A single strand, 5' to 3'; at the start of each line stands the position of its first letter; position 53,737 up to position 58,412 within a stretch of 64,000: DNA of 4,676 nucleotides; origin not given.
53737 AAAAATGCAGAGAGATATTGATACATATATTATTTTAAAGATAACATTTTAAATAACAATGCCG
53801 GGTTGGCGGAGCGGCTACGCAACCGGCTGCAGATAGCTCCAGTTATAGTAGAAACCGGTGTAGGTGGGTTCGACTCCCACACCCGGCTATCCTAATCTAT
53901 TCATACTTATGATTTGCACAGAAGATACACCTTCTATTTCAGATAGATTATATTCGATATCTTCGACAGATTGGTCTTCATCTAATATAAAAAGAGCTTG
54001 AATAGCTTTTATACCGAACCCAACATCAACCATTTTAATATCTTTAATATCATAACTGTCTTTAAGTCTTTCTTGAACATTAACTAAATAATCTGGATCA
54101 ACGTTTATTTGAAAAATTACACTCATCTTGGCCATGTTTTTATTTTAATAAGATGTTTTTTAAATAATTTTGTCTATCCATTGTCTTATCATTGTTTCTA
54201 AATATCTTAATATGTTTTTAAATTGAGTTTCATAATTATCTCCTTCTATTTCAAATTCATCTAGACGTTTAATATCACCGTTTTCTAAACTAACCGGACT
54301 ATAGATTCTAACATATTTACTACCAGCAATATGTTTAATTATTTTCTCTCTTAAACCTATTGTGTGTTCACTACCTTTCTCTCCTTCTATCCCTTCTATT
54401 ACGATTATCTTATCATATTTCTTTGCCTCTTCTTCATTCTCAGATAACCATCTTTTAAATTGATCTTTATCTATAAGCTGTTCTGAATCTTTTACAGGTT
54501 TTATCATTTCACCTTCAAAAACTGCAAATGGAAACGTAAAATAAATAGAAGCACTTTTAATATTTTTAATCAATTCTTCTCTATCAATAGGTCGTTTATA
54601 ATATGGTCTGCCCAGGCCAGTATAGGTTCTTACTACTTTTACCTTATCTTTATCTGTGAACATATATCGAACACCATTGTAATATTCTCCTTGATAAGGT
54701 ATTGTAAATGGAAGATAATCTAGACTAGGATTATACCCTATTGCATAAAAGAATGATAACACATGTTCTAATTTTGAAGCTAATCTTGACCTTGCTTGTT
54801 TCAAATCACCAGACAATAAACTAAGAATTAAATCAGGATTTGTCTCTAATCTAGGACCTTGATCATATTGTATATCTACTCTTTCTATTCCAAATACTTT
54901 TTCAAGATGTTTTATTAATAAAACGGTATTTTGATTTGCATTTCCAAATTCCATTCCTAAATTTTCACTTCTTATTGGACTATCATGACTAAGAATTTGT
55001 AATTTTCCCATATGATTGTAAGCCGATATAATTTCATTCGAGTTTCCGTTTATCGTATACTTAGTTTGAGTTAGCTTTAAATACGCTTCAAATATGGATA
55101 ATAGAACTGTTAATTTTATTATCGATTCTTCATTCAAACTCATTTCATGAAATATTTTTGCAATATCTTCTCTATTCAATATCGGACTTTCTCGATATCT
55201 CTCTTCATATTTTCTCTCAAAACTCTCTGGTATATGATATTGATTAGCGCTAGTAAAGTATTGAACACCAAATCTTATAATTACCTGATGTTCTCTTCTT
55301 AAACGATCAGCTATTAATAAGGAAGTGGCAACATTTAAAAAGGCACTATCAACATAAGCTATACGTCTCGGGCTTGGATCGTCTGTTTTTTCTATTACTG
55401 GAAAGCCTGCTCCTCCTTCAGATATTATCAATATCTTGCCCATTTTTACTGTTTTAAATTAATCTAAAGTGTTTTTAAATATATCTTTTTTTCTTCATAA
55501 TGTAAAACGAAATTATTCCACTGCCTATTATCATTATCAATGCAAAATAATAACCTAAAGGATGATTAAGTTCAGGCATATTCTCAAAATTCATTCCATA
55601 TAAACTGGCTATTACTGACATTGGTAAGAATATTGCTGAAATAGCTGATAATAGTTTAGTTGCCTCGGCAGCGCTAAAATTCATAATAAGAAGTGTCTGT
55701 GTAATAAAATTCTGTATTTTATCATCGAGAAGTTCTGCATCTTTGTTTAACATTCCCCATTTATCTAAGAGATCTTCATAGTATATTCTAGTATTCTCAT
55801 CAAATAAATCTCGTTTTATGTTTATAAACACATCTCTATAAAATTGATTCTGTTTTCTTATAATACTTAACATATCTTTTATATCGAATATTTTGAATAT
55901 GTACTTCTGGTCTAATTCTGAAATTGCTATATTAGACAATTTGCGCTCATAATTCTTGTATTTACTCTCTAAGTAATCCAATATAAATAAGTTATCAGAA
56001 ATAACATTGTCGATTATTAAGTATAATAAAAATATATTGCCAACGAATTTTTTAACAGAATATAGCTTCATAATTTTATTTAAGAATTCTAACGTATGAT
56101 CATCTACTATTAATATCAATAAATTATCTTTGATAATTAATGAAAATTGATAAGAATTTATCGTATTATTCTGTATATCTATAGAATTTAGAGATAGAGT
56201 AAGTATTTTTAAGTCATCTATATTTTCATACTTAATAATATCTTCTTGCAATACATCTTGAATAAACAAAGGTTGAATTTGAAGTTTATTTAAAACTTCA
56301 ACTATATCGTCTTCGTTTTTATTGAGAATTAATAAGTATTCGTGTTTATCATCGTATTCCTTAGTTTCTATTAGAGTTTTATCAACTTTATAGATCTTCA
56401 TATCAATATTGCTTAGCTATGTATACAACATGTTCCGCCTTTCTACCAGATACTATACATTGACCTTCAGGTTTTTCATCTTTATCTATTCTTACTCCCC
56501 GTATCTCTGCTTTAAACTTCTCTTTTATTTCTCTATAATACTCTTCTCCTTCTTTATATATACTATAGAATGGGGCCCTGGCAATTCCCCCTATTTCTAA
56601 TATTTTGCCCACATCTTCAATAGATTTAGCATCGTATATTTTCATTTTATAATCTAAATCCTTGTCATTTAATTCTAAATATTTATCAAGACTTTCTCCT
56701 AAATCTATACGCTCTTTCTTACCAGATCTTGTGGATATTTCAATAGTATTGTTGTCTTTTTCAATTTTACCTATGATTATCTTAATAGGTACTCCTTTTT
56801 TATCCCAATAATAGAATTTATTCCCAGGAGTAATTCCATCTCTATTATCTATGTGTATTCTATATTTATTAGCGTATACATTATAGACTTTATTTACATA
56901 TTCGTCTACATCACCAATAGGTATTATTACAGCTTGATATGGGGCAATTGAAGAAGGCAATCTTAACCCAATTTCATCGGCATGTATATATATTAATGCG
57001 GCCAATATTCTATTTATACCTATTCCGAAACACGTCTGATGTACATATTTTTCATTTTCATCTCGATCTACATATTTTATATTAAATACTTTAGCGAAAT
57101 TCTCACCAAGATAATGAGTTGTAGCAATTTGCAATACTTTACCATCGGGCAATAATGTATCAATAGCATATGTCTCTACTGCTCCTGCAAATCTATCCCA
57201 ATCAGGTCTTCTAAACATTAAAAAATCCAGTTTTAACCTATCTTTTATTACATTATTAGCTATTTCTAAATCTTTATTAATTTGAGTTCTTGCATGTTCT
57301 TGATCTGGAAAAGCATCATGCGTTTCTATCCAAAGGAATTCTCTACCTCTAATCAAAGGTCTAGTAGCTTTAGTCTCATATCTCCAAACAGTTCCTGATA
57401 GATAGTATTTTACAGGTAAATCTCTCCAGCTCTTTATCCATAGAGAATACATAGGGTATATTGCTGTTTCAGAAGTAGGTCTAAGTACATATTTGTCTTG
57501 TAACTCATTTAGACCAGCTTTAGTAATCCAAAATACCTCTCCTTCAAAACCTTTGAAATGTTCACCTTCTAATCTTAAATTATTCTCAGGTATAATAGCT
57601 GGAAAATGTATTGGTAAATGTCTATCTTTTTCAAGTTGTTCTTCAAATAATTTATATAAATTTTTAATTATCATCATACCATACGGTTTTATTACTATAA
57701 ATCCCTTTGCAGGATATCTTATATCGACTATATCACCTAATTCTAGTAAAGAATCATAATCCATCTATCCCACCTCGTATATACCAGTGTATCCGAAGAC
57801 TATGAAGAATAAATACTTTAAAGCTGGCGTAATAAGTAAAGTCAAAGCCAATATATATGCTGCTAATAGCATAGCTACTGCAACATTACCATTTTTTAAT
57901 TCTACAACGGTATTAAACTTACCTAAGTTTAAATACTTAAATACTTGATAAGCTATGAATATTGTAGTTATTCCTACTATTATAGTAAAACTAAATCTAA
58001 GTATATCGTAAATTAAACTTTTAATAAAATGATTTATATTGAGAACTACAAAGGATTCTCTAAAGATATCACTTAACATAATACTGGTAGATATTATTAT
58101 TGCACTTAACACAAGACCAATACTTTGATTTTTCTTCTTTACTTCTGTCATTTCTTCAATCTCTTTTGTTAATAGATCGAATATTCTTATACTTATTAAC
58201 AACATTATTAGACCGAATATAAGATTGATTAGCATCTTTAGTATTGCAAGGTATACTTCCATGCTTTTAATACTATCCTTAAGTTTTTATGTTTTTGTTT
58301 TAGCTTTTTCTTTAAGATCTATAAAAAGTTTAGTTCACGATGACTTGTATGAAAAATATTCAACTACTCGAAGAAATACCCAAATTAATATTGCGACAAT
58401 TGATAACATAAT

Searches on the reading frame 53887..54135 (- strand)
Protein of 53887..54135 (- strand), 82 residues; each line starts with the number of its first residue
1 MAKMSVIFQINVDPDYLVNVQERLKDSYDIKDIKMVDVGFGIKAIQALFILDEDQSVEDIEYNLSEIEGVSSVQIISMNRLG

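Call 26: search_protein_families(library=pfam, proteins=[window:53887-54135:-])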
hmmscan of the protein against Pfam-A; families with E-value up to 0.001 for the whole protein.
window:53887-54135:- (82 aa): 1 family
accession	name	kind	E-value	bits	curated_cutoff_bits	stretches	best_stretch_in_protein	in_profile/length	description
PF00736.24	EF1_GNE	-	1.4e-12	48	20.8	1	19-81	21-88/88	EF-1 guanine nucleotide exchange domain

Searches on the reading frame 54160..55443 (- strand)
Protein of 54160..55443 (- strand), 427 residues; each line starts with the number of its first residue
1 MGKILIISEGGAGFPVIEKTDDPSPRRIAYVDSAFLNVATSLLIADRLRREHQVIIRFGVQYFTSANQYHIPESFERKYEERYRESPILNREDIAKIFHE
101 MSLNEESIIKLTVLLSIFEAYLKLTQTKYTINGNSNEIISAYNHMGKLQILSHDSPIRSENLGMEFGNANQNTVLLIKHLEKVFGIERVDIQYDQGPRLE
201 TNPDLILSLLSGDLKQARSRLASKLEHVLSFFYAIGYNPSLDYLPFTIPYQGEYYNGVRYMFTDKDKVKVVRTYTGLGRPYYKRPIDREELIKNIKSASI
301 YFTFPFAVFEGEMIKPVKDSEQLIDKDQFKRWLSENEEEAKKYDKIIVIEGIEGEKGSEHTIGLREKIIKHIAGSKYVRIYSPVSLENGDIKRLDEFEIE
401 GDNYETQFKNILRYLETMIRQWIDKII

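Call 26: search_protein_families(library=pfam, proteins=[window:54160-55443:-])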
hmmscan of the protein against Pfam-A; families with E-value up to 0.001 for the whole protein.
window:54160-55443:- (427 aa): 0 families

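Call 45: find_homologous_proteins(query=window:54160-55443:-, max_evalue=1e-10)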
Query window:54160-55443:- (427 aa): 8 proteins with E <= 1e-10 among 6350 candidates.
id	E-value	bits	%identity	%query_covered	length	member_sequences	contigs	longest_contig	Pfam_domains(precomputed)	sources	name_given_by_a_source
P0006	3.2e-279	944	99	100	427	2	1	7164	-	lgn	-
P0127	9.4e-149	514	56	100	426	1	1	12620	-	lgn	-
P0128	7.5e-89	317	45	93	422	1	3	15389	-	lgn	-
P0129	7.0e-82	294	45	89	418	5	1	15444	-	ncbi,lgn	ncbi:MAG: hypothetical protein QXM92_03430 [Candidatus Anstonellales archaeon]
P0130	9.3e-82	293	43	97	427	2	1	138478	-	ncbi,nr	ncbi:MAG: hypothetical protein N3C61_00565 [Candidatus Micrarchaeota archaeon]|nr:hypothetical prote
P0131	5.6e-81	291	45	89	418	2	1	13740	-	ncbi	ncbi:MAG: hypothetical protein QXO13_02610 [Candidatus Anstonellales archaeon]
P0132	2.8e-80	288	44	89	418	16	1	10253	-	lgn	-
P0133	2.2e-78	282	43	91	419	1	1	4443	-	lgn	-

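Call 47: find_encoding_contigs(protein=P0127, flank=10000, max_places=3)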
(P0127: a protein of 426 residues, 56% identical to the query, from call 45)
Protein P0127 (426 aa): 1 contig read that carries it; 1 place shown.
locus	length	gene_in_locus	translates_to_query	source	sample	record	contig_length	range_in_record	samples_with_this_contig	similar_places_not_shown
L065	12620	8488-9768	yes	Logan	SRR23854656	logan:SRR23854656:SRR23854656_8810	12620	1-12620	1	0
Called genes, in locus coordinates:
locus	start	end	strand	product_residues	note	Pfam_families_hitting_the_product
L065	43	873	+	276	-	-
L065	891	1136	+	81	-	-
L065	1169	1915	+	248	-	-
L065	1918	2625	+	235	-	PF00753:Lactamase_B (weak), PF13483:Lactamase_B_3, PF12706:Lactamase_B_2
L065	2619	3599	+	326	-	PF01145:Band_7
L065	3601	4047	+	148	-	PF01957:NfeD (weak)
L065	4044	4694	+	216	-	-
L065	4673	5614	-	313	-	PF00890:FAD_binding_2 (faint), PF01134:GIDA (faint), PF01266:DAO (faint), PF03486:HI0933_like (faint), PF07992:Pyr_redox_2, PF12831:FAD_oxidored, PF13738:Pyr_redox_3, PF00070:Pyr_redox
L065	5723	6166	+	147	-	PF03994:DUF350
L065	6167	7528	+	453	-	PF00587:tRNA-synt_2b, PF03129:HGTP_anticodon, PF09180:ProRS-C_1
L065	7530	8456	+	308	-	PF01544:CorA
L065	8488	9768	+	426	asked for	-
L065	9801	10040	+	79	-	PF00736:EF1_GNE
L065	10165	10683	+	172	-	-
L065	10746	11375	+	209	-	PF00687:Ribosomal_L1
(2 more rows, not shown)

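Call 48: find_encoding_contigs(protein=P0130, flank=10000, max_places=2)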
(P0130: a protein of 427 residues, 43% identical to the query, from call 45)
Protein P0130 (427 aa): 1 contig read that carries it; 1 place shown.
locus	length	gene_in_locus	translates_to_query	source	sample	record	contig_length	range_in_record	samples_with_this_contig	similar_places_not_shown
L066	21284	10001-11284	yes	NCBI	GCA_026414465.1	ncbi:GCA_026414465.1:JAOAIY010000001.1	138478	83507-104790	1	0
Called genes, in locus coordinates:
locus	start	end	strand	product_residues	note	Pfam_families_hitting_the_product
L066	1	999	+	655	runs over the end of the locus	-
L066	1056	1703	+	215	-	PF00753:Lactamase_B, PF13483:Lactamase_B_3, PF12706:Lactamase_B_2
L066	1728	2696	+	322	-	PF01145:Band_7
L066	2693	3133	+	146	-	PF01957:NfeD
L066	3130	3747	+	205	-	PF18916:Lycopene_cyc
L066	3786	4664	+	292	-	-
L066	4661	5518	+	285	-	-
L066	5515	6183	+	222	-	-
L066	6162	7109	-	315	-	PF01134:GIDA (faint), PF01266:DAO (faint), PF03486:HI0933_like (faint), PF07992:Pyr_redox_2, PF12831:FAD_oxidored, PF13738:Pyr_redox_3, PF00070:Pyr_redox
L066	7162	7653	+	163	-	PF03994:DUF350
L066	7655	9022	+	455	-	PF00587:tRNA-synt_2b, PF03129:HGTP_anticodon, PF09180:ProRS-C_1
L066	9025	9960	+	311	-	PF01544:CorA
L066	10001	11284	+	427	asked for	-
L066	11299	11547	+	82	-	PF00736:EF1_GNE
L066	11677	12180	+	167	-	-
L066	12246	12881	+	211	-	PF00687:Ribosomal_L1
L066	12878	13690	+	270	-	PF00466:Ribosomal_L10 (weak), PF17777:RL10P_insert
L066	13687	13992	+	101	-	-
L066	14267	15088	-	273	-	-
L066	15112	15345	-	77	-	-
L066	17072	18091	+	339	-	-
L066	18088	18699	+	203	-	-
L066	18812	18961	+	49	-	-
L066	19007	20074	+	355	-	-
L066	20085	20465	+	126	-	PF01201:Ribosomal_S8e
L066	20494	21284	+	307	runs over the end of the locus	-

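Call 51: search_protein_families(library=ncbifam, max_evalue=0.1, proteins=[L066:14267-15088:-, L066:15112-15345:-, L066:17072-18091:+, L066:18088-18699:+, L066:19007-20074:+])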
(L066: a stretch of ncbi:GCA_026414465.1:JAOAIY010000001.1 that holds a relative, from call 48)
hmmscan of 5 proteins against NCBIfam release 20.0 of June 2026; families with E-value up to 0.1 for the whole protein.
L066:14267-15088:- (273 aa): 0 families

L066:15112-15345:- (77 aa): 0 families

L066:17072-18091:+ (339 aa): 0 families

L066:18088-18699:+ (203 aa): 1 family
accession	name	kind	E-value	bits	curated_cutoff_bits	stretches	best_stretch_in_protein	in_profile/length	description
TIGR02254.1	YjjG_YfnB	equivalog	0.036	13.5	159.9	1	71-182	7-118/223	YjjG family noncanonical pyrimidine nucleotidase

L066:19007-20074:+ (355 aa): 8 families
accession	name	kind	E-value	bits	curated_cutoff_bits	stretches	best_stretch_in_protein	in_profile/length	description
NF040957.1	Arch_PMK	equivalog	4.1e-16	59.4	500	1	94-322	72-288/316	phosphomevalonate kinase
TIGR01219.1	Pmev_kin_ERG8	equivalog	5.6e-12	45.3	376.95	2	257-347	352-444/456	phosphomevalonate kinase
TIGR00549.1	mevalon_kin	equivalog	1.8e-08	34.2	163.05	1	97-266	81-231/276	mevalonate kinase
TIGR01220.1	Pmev_kin_Gr_pos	equivalog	5e-05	22.5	165.7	1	76-179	80-180/358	phosphomevalonate kinase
NF010213.0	PRK13677.1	equivalog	0.0051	16.9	150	1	254-307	62-114/128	DUF3461 family protein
NF009110.0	PRK12458.1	subfamily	0.05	12.6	408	1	287-332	156-203/349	glutathione synthetase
TIGR02291.1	rimK_rel_E_lig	hypoth_equivalog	0.083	11.8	314.2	0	281-324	59-99/317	alpha-L-glutamate ligase-like protein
TIGR01920.1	Shik_kin_archae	equivalog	0.095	12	126.85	0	110-173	79-140/266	shikimate kinase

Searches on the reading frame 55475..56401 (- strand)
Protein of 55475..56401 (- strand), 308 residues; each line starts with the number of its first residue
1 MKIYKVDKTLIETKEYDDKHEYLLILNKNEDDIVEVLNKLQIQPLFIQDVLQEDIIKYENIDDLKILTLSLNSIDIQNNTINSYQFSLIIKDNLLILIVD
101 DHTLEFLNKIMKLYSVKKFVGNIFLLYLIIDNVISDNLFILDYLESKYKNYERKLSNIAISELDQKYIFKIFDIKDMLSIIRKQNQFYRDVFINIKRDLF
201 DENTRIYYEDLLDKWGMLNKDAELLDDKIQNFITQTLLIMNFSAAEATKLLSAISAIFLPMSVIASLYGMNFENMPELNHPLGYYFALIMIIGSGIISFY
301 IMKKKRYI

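Call 26: search_protein_families(library=pfam, proteins=[window:55475-56401:-])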
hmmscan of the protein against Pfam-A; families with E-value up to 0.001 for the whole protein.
window:55475-56401:- (308 aa): 1 family
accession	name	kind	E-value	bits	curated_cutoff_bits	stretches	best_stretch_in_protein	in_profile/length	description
PF01544.23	CorA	-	1.6e-30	106.9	27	1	26-304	10-292/292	CorA-like Mg2+ transporter protein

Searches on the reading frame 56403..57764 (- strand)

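Call 27: search_protein_families(library=pfam, proteins=[window:56403-57764:-])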
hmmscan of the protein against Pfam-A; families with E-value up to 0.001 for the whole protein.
window:56403-57764:- (453 aa): 3 families
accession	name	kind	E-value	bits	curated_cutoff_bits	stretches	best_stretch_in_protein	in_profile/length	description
PF00587.30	tRNA-synt_2b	-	8.4e-30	104.6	29.3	1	86-258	5-176/179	tRNA synthetase class II core domain (G, H, P, S and T)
PF03129.25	HGTP_anticodon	-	1.3e-14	54.5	21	1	277-361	1-90/94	Anticodon binding domain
PF09180.16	ProRS-C_1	-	8.6e-11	42.3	31.5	1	383-453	2-71/71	Prolyl-tRNA synthetase, C-terminal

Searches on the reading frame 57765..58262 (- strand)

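Call 27: search_protein_families(library=pfam, proteins=[window:57765-58262:-])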
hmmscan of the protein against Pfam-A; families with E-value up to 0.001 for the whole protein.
window:57765-58262:- (165 aa): 1 family
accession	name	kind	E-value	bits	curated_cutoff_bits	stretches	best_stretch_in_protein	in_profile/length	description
PF03994.20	DUF350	-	3.6e-17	63.1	26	1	6-147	5-132/133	Domain of Unknown Function (DUF350)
